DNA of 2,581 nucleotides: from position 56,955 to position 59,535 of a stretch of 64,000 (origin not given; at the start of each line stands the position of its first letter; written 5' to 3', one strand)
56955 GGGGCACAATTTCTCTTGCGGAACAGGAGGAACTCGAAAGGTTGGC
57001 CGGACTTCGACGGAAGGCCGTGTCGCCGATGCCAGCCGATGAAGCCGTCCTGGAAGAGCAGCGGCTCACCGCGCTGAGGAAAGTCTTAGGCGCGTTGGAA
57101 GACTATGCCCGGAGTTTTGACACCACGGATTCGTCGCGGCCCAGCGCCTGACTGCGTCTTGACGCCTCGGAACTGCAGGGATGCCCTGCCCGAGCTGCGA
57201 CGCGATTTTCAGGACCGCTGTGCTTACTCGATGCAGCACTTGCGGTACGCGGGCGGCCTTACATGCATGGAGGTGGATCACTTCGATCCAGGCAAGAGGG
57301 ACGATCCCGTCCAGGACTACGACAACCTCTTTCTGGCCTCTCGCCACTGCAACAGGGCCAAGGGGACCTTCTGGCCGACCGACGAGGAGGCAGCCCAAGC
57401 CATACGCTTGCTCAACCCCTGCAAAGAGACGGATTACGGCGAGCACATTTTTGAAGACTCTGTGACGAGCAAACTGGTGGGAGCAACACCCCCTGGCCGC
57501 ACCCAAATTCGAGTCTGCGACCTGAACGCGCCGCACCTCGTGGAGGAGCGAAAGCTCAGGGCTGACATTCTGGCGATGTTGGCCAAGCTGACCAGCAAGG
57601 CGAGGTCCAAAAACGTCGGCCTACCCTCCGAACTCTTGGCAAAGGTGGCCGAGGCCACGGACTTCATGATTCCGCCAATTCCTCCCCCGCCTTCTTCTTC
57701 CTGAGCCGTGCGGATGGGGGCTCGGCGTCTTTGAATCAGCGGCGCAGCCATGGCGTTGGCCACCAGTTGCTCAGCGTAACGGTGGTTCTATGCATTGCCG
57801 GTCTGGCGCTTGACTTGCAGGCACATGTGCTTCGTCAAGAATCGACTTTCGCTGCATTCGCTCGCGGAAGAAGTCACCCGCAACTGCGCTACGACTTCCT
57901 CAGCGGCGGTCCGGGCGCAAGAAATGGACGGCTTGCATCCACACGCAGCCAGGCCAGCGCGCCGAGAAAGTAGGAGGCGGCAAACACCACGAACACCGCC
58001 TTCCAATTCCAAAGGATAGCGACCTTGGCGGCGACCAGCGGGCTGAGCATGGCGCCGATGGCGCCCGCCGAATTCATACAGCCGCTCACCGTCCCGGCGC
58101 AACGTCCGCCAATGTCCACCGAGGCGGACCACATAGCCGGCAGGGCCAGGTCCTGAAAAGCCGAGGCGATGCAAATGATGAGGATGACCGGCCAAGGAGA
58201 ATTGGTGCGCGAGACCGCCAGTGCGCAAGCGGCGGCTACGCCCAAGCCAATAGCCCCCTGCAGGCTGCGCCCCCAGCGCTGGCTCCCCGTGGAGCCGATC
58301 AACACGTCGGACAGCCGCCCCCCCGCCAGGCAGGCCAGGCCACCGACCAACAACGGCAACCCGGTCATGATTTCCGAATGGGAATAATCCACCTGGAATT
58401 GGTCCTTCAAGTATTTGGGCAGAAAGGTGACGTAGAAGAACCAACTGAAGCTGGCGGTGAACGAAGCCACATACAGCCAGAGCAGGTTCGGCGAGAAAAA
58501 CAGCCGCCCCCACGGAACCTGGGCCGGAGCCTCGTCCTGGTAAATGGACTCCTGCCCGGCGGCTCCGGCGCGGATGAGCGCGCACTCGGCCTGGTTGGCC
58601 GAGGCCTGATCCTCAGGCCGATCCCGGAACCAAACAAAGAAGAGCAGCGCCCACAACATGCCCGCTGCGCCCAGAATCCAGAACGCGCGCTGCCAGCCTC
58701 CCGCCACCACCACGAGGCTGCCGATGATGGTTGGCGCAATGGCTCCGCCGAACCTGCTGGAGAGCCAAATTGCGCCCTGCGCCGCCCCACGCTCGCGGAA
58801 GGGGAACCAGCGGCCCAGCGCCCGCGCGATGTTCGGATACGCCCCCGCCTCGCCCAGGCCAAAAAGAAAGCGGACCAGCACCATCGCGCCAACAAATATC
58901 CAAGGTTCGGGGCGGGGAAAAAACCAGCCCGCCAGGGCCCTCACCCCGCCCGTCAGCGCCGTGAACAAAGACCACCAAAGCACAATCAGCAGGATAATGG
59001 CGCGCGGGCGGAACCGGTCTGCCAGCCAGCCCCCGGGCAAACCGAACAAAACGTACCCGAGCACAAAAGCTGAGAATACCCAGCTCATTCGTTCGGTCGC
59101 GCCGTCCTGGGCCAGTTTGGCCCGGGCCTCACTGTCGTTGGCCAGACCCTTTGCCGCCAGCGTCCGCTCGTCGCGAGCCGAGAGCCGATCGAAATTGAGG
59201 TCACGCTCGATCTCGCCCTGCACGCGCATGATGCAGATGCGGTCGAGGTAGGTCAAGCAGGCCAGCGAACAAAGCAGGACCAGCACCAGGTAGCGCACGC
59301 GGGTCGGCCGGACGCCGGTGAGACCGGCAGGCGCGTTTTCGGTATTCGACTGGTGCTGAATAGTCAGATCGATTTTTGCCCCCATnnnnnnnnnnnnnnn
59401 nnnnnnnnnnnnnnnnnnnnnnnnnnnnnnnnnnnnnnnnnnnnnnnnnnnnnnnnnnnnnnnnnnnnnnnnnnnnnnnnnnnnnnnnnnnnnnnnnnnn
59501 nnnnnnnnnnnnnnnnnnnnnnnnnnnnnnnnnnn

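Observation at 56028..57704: Lower-GC three-gene module: stand-alone REC protein, unknown protein and HNH nuclease, with overlapping reading frames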

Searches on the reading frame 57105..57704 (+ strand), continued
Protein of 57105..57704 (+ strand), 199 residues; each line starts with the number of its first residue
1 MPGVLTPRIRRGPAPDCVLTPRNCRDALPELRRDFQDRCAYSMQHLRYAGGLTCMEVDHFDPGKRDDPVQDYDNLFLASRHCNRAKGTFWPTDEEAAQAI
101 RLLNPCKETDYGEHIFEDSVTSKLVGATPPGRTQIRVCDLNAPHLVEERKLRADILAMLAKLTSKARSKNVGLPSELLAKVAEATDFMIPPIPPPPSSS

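Call 60: fold_search(model_id=the predicted structure, library=pdb)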
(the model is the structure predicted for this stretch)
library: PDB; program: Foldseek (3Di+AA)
matches with E <= 10: 91; with E <= 0.001: 6
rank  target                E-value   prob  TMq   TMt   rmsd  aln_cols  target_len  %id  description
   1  9nnb_J                9.0e-05  1.00  0.61  0.58   4.8       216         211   16  Cryo-EM structure of the Retron Ec78 complex, PtuA:PtuB:RT (4:2:1) (released 2025-10-08)
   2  9u9y_H                1.2e-04  1.00  0.57  0.55   4.5       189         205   18  Cryo-EM structure of retron Ec78 effector complex (released 2025-12-10)
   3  9vh1_F                1.4e-04  1.00  0.63  0.60   5.0       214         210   17  cryoEM structure of ptuA-ptuB complex in Retron-Eco7 anti-phage system (released 2025-12-03)
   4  9nnh_K                2.5e-04  1.00  0.60  0.58   4.8       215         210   16  Cryo-EM structure of the Retron Ec78 complex, PtuA:PtuB:RT (4:2:2) (released 2025-10-08)
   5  9vhl_F                8.1e-04  1.00  0.48  0.47   3.6       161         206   22  cryoEM structure of retron-Eco7 complex (form II) (released 2026-01-07)
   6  9e90_B                9.7e-04  1.00  0.49  0.39   9.0       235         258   17  Ec83 Retron PtuA/PtuB (2-1) complex bound to ATP (released 2025-07-02)
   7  9n69_F                2.2e-03  1.00  0.52  0.47   7.0       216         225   12  Structure of the retron IA complex with HNH nuclease in the "down" orientation (released 2025-04-23)
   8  8f43                  3.2e-02  0.99  0.24  0.41   3.3        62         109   35  HNH Nuclease Domain from G. stearothermophilus Cas9, K597A mutant (released 2022-12-21)
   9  9k32_A                7.0e-02  0.98  0.25  0.07   6.9        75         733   25  Cryo-EM structure of the NbaCas9-guide RNA-target DNA complex (released 2026-02-04)
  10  9mb6_A                7.4e-02  0.54  0.28  0.06  16.0       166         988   19  Cryo-EM structure of wild-type SaCas9-guide RNA-mismatched target DNA complex (released 2026-03-18)
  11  8zcz_A                7.4e-02  0.44  0.26  0.07  16.4       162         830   16  Cryo-EM structure of eSaCas9_NNG-guide RNA-target DNA complex in an interrogation state (released 2025-11-05)
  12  7enh_A                1.1e-01  0.97  0.27  0.36   4.6        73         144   22  Crystal structure of cas and anti-cas protein complex (released 2022-04-20)
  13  3ldy_A                1.3e-01  0.90  0.23  0.32   5.1        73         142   20  An extraordinary mechanism of DNA perturbation exhibited by the rare-cutting HNH restriction endonuclease PacI (released 2010-04-21)
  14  7mpz                  1.4e-01  0.95  0.24  0.33   3.2        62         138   35  HNH Nuclease Domain from G. stearothermophilus Cas9 (released 2021-12-22)
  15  5vgb_A                1.4e-01  0.80  0.26  0.36   6.8        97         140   21  Crystal structure of NmeCas9 HNH domain bound to anti-CRISPR AcrIIC1 (released 2017-08-30)
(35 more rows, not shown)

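Call 67: find_encoding_contigs(protein=P0016, flank=5000, max_places=2)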
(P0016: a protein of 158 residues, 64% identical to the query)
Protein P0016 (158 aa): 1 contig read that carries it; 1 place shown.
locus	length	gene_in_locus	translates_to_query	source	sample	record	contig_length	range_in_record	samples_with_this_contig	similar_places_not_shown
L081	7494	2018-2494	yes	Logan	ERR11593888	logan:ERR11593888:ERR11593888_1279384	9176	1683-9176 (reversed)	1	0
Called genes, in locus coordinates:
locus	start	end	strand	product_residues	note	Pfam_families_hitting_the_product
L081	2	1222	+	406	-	?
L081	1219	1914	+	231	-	-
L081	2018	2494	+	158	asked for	-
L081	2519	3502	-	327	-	-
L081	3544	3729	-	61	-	-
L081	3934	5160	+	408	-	PF00753:Lactamase_B (weak)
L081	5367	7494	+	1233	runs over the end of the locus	PF01436:NHL (faint), PF07494:Reg_prop (faint), PF08450:SGL (faint), PF17957:Big_7 (weak)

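Call 68: find_encoding_contigs(protein=P0075, flank=5000, max_places=2)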
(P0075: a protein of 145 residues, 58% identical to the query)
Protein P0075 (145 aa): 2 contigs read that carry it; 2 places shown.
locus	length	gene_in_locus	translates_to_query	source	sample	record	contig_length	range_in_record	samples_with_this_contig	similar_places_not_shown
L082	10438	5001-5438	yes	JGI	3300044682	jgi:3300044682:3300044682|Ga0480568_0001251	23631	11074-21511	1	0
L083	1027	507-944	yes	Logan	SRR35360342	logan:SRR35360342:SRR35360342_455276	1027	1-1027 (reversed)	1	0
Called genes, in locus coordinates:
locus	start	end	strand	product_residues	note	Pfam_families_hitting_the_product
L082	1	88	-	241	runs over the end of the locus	-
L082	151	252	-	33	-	-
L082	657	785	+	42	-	-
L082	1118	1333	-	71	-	-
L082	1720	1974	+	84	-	PF00312:Ribosomal_S15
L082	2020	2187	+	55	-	-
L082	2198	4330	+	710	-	PF01138:RNase_PH, PF03725:RNase_PH_C, PF03726:PNPase, PF01138:RNase_PH, PF00013:KH_1, PF00575:S1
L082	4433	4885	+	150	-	-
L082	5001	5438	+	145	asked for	-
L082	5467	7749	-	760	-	PF25183:OMP_b-brl_4, PF00593:TonB_dep_Rec_b-barrel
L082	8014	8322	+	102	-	-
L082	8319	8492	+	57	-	-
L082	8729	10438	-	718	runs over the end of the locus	PF13089:PP_kinase_N, PF02503:PP_kinase, PF17941:PP_kinase_C_1, PF13091:PLDc_2 (faint), PF13090:PP_kinase_C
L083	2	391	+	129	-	?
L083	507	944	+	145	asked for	-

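Call 69: find_encoding_contigs(protein=P0056, flank=5000, max_places=2)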
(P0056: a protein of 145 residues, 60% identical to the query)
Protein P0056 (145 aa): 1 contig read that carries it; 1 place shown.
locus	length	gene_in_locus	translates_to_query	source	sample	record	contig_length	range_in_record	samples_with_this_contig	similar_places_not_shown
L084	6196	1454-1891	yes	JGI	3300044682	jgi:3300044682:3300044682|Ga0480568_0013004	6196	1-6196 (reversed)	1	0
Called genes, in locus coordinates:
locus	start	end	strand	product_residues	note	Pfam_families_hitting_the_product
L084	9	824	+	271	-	PF00013:KH_1, PF00575:S1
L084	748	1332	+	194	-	-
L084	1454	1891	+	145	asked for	-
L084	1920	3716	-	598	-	PF00593:TonB_dep_Rec_b-barrel, PF25183:OMP_b-brl_4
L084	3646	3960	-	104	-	-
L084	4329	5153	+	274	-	PF24827:AstE_AspA_cat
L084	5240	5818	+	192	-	-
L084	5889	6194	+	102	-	?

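Call 70: find_encoding_contigs(protein=P0006, flank=5000, max_places=2)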
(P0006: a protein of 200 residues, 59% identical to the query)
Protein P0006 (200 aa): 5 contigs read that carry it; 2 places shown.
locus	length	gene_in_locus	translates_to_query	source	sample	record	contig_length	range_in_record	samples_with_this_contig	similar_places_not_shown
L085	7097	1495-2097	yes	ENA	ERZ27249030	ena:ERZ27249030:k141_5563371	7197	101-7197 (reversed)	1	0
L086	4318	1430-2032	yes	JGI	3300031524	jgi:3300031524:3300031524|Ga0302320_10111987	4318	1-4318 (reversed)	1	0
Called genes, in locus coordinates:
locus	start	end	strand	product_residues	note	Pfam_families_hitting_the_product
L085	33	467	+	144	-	PF01850:PIN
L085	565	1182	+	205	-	PF20701:HetE-N (weak)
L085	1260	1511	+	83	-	-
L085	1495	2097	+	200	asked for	-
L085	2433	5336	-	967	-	PF02463:SMC_N, PF13476:AAA_23 (faint), PF13304:AAA_21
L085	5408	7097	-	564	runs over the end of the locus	-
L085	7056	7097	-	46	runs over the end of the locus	?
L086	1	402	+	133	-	?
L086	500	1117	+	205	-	PF20701:HetE-N (weak)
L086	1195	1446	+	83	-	-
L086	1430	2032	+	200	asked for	-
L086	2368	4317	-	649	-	?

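Call 72: search_protein_families(library=pfam, proteins=[L081:2-1222:+, L081:1219-1914:+, L085:565-1182:+, L085:1260-1511:+, L082:4433-4885:+, L084:748-1332:+, L085:2433-5336:-], max_evalue=0.01)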
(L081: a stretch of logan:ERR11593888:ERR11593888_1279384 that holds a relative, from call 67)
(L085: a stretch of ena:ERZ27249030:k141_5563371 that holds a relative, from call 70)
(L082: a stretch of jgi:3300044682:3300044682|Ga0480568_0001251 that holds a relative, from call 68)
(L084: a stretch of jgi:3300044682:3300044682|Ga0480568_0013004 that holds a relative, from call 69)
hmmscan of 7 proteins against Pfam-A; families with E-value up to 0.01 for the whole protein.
L081:2-1222:+ (406 aa): 5 families
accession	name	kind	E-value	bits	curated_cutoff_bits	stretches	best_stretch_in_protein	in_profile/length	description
PF02518.31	HATPase_c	-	2.1e-21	76.9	26.4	1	290-400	2-109/111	Histidine kinase-, DNA gyrase B-, and HSP90-like ATPase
PF13185.12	GAF_2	-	9.1e-07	29.6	28.6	1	9-154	2-129/136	GAF domain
PF01590.32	GAF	-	1.2e-06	29.5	22.4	1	12-152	3-125/133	GAF domain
PF13492.12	GAF_3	-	4.3e-05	24.4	27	1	11-151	2-118/129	GAF domain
PF13581.12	HATPase_c_2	-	0.00043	20.7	27.4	1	302-394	40-125/127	Histidine kinase-like ATPase domain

L081:1219-1914:+ (231 aa): 1 family
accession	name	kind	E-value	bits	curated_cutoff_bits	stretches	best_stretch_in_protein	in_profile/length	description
PF00072.30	Response_reg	-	0.0075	16.9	30.2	0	5-96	2-78/111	Response regulator receiver domain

L085:565-1182:+ (205 aa): 0 families

L085:1260-1511:+ (83 aa): 1 family
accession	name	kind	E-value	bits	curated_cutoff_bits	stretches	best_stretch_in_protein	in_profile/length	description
PF10945.13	CBP_BcsR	-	0.0055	16.8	25.2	0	38-65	4-32/41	Cellulose biosynthesis protein BcsR-like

L082:4433-4885:+ (150 aa): 0 families

L084:748-1332:+ (194 aa): 0 families

L085:2433-5336:- (967 aa): 3 families
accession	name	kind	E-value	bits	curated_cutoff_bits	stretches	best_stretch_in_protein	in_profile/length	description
PF13304.12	AAA_21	-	1e-10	42.6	27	1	746-908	135-303/304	AAA domain, putative AbiEii toxin, Type IV TA system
PF02463.25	SMC_N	-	2.3e-10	40.7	40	1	323-917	18-211/220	RecF/RecN/SMC N terminal domain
PF13476.12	AAA_23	-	1.2e-06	29.8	27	1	323-520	13-179/201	AAA domain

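Call 81: search_protein_families(library=padloc, proteins=[L005:3271-5913:+, L081:1219-1914:+, L005:10083-12044:-], max_evalue=0.001)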
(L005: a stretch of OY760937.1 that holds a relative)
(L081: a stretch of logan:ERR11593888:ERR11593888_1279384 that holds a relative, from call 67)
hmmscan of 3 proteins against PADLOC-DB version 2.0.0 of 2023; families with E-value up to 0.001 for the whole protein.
L005:3271-5913:+ (880 aa): 1 family
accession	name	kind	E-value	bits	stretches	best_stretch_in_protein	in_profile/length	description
PDLC04647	PDC-M43B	-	0.00046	17.3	1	751-853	228-320/347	-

L081:1219-1914:+ (231 aa): 0 families

L005:10083-12044:- (653 aa): 46 families (the best 25 are shown)
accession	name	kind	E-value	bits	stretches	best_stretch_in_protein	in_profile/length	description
PDLC00117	GajB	-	8.3e-51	171.2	3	213-374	219-375/604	UrvD helicase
PDLC03802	RTasHel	-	6e-43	145.6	2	6-412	4-369/675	DRT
PDLC00114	GajB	-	2.4e-42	143.3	2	191-598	192-610/635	UrvD helicase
PDLC00132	GajB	-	1.1e-39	134.7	2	197-599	197-600/625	UrvD helicase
PDLC00123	GajB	-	1.4e-32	111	3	184-300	145-264/540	UrvD helicase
PDLC00127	GajB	-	3.8e-31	106.2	2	211-371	200-359/594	UrvD helicase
PDLC00103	GajB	-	2.4e-28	97.4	2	16-408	24-406/612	UrvD helicase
PDLC00130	GajB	-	2.8e-28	96.5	2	18-298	13-293/589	UrvD helicase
PDLC00119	GajB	-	1.2e-23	81.9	2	213-292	219-297/565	UrvD helicase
PDLC00112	GajB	-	3.9e-23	79.9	1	21-363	19-357/581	UrvD helicase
PDLC00122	GajB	-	6.9e-23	79.3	2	213-295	163-247/502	UrvD helicase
PDLC00107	GajB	-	9.3e-23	78.7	2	211-365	214-362/587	UrvD helicase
PDLC00144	GajB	-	4.3e-21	73.1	3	191-397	137-344/559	UrvD helicase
PDLC00138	GajB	-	1.2e-20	71.7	2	210-299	218-308/581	UrvD helicase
PDLC00129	GajB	-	1.9e-20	71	1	212-304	226-318/594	UrvD helicase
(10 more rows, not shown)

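Call 90: search_solved_structures(query=A9, max_evalue=1)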
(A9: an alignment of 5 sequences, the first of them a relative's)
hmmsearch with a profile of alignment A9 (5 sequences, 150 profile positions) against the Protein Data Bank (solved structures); distinct sequences matched with E-value up to 1: 4.
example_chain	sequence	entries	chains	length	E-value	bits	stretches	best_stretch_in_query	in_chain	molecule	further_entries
1rxq_A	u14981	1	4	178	0.081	15.9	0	123-146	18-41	yfiT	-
8oyw_A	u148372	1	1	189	0.46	13.5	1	72-124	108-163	De novo designed soluble Rhomboid protease-like protein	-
4p9f_A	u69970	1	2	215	0.55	13.3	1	91-143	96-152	HTH-type transcriptional regulator mcbR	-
6jqy_A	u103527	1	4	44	0.8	12.7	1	8-47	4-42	Antitoxin VapB46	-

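Call 97: search_dna_similar(query=window:57105-57701:+, collection=phages, mode=protein, max_evalue=0.001, max_rows=10)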
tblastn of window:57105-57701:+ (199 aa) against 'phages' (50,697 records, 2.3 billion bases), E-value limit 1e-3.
No match.

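Call 98: search_dna_similar(query=window:57105-57701:+, collection=plasmids, mode=protein, max_evalue=0.001, max_rows=10)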
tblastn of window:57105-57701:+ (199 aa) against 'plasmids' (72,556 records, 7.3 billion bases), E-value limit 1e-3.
Records with a match: 6; places in all: 6; records where one place covers at least 80% of the query: 0.
Best place of each record, by identity: <60% 6.
By first word of the organism name: Tolypothrix 2; Calothrix 2; Leptolyngbya 1; Persicobacter 1.
By predicted mobility (MOB-suite, as given by PLSDB): mobilizable 3; non-mobilizable 2; conjugative 1.
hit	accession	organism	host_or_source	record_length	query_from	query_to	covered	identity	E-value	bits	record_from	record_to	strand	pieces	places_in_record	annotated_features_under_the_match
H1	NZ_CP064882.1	Tolypothrix sp. PCC 7601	Fresh water sample,Fresh water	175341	38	151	57%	29.6%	6e-4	47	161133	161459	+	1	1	HNH endonuclease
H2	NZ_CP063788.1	Tolypothrix sp. PCC 7712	Soil sample,soil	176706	38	151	57%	29.6%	6e-4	47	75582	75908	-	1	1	HNH endonuclease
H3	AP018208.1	Calothrix brevissima NIES-22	-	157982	38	151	57%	28.7%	8e-4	47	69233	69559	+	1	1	hypothetical protein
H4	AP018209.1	Calothrix brevissima NIES-22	-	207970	38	151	57%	28.7%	8e-4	47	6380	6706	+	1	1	hypothetical protein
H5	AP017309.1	Leptolyngbya sp. NIES-3755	-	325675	39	151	57%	28.9%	4e-4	48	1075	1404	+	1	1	HNH endonuclease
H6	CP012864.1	Persicobacter sp. JZB09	cell culture,soil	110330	10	88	40%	32.2%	9e-4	47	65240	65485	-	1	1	record has no annotation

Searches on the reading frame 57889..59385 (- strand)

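Call 37: search_protein_families(library=pfam, proteins=[window:57889-59385:-], max_evalue=0.01)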
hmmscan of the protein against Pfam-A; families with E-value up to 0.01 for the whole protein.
window:57889-59385:- (498 aa): 2 families
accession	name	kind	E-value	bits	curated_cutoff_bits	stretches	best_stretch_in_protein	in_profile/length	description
PF07690.21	MFS_1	-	4.9e-50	170.8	33.4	2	99-449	33-347/347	Major Facilitator Superfamily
PF03137.26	OATP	-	3.1e-09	36.1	25.8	1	229-358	214-353/545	Organic Anion Transporter Polypeptide (OATP) family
